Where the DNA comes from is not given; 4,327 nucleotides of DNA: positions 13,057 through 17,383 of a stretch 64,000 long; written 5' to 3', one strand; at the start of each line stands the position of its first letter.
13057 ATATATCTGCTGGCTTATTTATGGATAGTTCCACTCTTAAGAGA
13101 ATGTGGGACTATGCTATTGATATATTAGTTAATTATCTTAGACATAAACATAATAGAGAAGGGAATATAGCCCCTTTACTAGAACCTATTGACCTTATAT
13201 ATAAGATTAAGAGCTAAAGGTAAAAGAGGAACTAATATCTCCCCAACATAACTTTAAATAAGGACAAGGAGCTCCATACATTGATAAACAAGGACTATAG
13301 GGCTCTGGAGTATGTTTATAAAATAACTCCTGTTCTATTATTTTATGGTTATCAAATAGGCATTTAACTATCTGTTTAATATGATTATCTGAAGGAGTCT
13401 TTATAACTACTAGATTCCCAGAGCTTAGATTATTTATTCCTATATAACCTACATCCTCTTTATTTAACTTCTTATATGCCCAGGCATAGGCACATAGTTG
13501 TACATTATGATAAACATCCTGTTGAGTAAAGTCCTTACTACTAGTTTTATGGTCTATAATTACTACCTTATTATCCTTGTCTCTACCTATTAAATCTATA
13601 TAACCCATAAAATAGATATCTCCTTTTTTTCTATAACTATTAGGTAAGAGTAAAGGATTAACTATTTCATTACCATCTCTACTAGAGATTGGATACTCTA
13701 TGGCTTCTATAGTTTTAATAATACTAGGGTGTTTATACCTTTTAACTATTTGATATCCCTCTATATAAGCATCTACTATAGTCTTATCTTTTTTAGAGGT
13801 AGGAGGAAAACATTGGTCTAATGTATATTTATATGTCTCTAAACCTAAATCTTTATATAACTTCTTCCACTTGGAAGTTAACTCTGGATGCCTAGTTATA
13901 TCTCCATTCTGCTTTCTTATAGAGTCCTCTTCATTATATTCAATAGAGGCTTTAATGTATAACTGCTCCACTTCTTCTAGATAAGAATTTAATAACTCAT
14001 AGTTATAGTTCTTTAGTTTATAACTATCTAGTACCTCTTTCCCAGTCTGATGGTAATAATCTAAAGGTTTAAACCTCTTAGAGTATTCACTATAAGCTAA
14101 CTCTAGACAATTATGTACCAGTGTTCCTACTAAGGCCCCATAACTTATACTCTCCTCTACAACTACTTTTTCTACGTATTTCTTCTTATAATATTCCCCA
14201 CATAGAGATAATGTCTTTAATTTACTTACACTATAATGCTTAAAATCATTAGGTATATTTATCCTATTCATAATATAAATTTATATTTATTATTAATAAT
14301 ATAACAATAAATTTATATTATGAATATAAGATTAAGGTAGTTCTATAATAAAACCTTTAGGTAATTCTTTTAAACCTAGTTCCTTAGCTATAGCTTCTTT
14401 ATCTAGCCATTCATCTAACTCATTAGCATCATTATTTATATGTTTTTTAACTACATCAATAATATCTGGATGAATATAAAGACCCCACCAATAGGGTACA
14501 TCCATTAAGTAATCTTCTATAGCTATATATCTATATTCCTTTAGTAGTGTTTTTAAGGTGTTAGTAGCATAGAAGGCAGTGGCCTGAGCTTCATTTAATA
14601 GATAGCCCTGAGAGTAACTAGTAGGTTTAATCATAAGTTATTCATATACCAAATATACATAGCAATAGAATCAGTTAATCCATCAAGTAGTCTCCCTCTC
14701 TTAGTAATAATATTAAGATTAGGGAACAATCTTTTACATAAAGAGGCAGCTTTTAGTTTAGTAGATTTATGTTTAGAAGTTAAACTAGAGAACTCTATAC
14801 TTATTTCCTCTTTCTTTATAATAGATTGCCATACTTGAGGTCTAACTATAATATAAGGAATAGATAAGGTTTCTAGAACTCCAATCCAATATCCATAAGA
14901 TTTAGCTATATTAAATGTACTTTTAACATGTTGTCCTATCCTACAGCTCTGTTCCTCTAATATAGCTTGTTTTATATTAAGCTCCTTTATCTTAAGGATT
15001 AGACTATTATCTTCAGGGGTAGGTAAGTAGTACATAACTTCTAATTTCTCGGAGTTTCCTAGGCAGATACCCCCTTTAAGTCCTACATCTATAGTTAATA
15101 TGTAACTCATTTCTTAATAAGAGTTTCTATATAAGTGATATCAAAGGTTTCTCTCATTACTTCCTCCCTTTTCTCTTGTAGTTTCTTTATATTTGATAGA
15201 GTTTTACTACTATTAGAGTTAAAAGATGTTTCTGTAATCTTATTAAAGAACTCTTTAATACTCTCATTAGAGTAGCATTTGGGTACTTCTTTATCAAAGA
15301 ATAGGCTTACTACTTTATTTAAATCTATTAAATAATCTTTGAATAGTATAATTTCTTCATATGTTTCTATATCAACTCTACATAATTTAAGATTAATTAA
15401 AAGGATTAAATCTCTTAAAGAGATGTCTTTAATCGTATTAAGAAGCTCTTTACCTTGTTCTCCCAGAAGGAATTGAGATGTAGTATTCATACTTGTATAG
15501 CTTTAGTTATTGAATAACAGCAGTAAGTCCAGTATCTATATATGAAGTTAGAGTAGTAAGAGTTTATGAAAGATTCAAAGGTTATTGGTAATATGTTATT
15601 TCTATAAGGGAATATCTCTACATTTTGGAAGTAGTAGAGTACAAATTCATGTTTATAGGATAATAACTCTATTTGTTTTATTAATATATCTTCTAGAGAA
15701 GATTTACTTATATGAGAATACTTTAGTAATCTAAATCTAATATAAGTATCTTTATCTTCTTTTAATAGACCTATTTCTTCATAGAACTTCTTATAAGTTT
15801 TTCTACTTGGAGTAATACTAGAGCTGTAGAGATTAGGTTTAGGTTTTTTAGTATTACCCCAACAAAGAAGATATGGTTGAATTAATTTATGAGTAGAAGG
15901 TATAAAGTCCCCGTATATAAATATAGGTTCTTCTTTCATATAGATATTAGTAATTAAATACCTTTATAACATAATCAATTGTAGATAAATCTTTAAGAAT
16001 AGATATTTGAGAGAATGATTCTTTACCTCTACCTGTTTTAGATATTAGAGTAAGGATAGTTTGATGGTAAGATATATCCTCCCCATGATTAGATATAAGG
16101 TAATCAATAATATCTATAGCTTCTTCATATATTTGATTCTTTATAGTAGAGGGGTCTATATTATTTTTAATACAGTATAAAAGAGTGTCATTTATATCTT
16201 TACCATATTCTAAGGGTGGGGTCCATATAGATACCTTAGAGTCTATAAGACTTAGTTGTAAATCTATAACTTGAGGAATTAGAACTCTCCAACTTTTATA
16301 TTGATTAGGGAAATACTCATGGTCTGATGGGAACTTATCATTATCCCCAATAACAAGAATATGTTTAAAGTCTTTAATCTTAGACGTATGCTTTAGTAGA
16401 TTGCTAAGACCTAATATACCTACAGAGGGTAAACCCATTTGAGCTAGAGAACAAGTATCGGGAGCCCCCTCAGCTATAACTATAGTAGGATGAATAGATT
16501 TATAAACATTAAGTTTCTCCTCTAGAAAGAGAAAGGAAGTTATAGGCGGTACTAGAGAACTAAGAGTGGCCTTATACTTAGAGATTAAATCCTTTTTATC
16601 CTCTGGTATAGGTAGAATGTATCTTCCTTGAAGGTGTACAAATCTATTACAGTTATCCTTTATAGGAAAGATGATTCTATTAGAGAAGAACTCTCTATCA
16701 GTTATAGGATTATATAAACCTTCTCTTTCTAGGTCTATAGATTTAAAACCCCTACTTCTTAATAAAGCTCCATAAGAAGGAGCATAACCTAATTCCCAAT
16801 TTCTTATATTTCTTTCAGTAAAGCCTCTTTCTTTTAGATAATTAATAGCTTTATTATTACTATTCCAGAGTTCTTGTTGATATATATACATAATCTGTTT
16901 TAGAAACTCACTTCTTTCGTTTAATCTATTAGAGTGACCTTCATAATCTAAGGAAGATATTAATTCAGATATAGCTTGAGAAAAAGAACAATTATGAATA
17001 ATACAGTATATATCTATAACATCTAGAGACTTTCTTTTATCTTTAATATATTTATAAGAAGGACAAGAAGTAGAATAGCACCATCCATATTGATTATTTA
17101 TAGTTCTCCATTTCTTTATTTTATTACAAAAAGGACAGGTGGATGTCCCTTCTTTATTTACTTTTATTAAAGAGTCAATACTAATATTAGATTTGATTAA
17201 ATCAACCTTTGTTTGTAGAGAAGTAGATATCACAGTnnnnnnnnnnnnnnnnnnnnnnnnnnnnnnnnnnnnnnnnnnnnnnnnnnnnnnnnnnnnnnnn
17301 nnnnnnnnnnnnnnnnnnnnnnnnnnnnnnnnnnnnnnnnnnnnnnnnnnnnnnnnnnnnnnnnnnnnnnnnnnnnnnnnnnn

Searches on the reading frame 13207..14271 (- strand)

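Call 9: search_protein_families(library=phrogs, proteins=[window:13207-14271:-], max_evalue=0.001)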
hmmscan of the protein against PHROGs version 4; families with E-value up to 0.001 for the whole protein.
window:13207-14271:- (354 aa): 5 families
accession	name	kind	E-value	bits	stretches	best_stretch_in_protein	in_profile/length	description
phrog_33176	-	unknown function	1.1e-38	133.9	1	11-347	22-367/380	-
phrog_1218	-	DNA, RNA and nucleotide metabolism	1.8e-14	54.7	1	13-272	10-196/364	exonuclease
phrog_69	-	DNA, RNA and nucleotide metabolism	1e-13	52.2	1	10-272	87-253/501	exonuclease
phrog_298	-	DNA, RNA and nucleotide metabolism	1.9e-08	35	1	221-283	166-228/293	exonuclease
phrog_466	-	DNA, RNA and nucleotide metabolism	0.00026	21.4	1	222-297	274-350/446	exonuclease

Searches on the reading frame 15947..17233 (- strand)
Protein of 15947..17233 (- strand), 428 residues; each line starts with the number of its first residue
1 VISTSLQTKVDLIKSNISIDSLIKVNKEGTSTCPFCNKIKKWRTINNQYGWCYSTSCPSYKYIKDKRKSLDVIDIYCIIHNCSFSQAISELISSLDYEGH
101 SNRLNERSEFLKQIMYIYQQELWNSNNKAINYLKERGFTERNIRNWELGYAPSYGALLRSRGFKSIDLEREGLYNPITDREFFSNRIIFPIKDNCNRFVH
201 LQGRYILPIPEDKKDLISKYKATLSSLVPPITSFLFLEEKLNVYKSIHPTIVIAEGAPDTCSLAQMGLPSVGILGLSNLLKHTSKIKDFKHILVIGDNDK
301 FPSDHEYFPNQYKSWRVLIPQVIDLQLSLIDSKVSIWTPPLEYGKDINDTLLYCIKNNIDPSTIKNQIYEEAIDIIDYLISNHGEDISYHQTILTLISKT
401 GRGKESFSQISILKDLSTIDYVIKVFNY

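Call 9: search_protein_families(library=phrogs, proteins=[window:15947-17233:-], max_evalue=0.001)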
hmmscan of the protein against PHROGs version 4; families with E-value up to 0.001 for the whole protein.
window:15947-17233:- (428 aa): 3 families
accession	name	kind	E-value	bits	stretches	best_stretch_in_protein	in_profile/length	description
phrog_6444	-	DNA, RNA and nucleotide metabolism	5.8e-22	79.2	1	21-300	28-313/577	DNA primase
phrog_47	-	DNA, RNA and nucleotide metabolism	5.7e-19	69.1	1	28-359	50-334/947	DNA primase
phrog_849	-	DNA, RNA and nucleotide metabolism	5e-07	30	1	250-300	240-297/435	DNA primase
